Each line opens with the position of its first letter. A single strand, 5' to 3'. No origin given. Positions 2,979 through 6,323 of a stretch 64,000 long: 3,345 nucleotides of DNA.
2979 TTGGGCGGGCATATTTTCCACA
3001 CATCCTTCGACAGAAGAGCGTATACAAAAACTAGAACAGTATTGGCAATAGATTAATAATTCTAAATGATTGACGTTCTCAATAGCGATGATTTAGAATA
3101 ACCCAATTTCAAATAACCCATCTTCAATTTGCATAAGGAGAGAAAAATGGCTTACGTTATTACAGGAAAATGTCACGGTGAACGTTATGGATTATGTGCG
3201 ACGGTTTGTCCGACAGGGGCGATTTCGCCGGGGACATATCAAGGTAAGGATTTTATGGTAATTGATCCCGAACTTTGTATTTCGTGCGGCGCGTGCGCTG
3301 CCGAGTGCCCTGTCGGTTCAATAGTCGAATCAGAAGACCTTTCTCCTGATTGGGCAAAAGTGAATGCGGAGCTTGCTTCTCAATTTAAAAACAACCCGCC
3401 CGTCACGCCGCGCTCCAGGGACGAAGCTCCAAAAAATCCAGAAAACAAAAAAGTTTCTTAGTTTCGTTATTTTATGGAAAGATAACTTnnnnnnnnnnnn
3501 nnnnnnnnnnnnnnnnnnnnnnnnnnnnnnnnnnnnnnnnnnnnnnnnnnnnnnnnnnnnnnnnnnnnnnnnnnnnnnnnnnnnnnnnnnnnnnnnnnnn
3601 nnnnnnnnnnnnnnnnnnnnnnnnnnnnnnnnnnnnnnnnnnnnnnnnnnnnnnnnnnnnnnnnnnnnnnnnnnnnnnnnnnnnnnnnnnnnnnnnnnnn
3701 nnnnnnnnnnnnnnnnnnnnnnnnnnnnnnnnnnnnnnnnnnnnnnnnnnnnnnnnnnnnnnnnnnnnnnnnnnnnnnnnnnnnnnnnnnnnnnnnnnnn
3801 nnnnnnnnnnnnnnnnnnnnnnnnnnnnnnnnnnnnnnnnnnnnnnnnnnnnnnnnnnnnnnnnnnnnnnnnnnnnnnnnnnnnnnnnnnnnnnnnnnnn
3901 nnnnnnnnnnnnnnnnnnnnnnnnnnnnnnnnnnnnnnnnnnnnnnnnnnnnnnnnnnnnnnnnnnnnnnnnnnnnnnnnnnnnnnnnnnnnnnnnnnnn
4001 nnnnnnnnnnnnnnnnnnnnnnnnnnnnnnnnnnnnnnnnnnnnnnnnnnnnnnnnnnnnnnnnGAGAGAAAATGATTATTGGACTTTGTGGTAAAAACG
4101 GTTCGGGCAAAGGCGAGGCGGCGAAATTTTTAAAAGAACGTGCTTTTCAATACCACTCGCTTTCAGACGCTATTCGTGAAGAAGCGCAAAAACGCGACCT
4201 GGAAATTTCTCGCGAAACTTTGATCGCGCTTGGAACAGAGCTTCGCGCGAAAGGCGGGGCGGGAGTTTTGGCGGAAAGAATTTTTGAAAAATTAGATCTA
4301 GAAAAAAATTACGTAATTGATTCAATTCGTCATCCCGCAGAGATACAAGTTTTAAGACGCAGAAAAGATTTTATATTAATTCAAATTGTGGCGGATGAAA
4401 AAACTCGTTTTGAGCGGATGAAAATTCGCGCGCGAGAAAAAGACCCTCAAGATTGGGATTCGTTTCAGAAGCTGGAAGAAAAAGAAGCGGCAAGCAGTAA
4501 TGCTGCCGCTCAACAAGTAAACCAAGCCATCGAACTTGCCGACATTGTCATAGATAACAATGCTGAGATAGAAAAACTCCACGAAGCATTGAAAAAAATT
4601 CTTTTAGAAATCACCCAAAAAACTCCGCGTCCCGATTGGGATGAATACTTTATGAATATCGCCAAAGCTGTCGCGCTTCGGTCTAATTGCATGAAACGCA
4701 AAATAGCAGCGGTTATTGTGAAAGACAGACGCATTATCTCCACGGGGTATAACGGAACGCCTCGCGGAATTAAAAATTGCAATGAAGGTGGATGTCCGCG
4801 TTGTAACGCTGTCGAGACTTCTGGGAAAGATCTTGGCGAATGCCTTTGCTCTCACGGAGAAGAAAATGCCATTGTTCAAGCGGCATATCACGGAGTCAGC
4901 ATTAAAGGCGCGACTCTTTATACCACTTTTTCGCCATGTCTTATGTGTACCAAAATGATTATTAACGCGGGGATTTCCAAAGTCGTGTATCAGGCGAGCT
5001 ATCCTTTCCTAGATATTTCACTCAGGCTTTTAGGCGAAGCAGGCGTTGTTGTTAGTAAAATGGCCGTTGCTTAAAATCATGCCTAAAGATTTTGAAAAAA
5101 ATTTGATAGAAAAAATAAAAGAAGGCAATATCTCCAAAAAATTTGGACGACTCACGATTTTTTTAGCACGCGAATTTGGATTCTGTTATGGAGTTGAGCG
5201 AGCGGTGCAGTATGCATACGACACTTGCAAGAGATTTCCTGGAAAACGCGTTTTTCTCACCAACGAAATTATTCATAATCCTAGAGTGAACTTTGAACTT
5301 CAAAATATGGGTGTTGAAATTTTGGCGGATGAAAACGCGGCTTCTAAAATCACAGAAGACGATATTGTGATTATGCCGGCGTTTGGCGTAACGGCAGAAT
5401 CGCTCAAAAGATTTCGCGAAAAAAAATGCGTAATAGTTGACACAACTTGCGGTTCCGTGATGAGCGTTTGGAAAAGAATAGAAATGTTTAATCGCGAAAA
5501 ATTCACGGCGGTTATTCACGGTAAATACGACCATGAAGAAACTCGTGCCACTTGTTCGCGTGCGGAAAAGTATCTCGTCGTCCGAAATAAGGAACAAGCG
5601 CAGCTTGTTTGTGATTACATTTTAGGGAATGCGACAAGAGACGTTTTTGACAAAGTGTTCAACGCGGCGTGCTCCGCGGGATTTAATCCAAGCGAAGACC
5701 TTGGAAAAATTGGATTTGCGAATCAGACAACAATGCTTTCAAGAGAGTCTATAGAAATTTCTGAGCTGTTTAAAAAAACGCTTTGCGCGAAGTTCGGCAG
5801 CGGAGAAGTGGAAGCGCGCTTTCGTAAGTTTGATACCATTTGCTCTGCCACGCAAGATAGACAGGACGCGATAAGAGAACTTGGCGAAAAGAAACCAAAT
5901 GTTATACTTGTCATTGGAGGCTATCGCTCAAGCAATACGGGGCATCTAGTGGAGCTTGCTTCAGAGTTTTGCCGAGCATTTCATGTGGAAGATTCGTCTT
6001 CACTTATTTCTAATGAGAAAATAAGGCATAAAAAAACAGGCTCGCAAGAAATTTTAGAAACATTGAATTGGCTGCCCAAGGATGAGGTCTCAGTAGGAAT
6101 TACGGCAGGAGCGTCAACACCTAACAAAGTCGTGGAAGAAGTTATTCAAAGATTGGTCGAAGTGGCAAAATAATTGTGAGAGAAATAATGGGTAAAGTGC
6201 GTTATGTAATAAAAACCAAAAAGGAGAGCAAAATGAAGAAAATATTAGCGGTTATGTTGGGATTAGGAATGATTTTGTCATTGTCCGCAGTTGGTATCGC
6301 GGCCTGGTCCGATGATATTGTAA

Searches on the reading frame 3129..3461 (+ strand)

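Call 103: search_protein_families(library=pfam, proteins=[window:3129-3461:+], max_evalue=0.001)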
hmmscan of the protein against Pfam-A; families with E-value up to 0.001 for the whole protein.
window:3129-3461:+ (110 aa): 13 families
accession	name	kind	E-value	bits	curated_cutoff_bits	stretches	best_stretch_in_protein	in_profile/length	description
PF00037.32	Fer4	-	3.5e-13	49.2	21.1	1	44-65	2-23/24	4Fe-4S binding domain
PF12838.12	Fer4_7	-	1.5e-10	41.8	27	1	21-63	6-51/52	4Fe-4S dicluster domain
PF12837.12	Fer4_6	-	1.3e-09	38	25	1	42-65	1-24/24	4Fe-4S binding domain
PF13237.11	Fer4_10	-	8.3e-09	35.7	25.5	1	43-68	2-22/53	4Fe-4S dicluster domain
PF13484.11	Fer4_16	-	1.6e-08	35.7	30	1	50-88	2-39/66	4Fe-4S double cluster binding domain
PF13187.11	Fer4_9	-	2.9e-07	30.8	27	1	22-64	7-51/52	4Fe-4S dicluster domain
PF14697.11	Fer4_21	-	5.5e-07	30.1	35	0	44-62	35-53/59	4Fe-4S dicluster domain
PF12797.12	Fer4_2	-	9.3e-06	25.7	24.5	1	42-62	2-22/22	4Fe-4S binding domain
PF25160.1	LdpA_Fe-S-bd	-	1.4e-05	25.2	27.6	1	23-67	9-45/49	LdpA Fe-S cluster-binding domain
PF13183.11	Fer4_8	-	6.1e-05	23.9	27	1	49-72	4-27/68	4Fe-4S dicluster domain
PF13459.11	Fer4_15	-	9.8e-05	23.4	22.4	0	44-61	2-19/66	4Fe-4S single cluster domain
PF12800.12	Fer4_4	-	0.00038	21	24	1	47-63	1-17/17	4Fe-4S binding domain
PF12798.12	Fer4_3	-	0.00064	20.8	27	0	50-63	1-14/15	4Fe-4S binding domain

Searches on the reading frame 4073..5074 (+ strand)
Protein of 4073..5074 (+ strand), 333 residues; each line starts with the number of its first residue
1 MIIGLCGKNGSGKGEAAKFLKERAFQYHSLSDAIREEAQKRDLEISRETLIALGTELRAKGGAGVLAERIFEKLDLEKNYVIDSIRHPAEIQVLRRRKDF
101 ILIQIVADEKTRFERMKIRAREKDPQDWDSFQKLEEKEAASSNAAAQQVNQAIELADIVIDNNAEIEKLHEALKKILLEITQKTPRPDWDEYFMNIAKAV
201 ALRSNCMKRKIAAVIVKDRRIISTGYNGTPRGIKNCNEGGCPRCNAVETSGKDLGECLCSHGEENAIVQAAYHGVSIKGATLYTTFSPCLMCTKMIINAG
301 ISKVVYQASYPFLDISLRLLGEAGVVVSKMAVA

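Call 88: search_protein_families(library=pfam, proteins=[window:4073-5074:+], max_evalue=0.0001)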
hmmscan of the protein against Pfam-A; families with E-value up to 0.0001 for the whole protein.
window:4073-5074:+ (333 aa): 4 families
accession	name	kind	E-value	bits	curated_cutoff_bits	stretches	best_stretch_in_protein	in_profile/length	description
PF00383.29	dCMP_cyt_deam_1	-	4.3e-27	94.4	25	1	188-307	2-101/102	Cytidine and deoxycytidylate deaminase zinc-binding region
PF14437.12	MafB19-deam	-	1.4e-20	74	27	1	188-311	2-104/142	MafB19-like deaminase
PF13238.12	AAA_18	-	2.4e-09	38.2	29.4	1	3-124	1-116/128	AAA domain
PF13207.12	AAA_17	-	9.1e-08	32.9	27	1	7-130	2-134/136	AAA domain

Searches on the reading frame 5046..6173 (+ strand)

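Call 88: search_protein_families(library=pfam, proteins=[window:5046-6173:+], max_evalue=0.0001)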
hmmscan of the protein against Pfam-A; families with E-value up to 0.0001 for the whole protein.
window:5046-6173:+ (375 aa): 1 family
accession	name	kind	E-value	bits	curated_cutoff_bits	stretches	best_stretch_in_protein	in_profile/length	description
PF02401.23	LYTB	-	2.3e-70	237.4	24.5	1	38-370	1-266/267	LytB protein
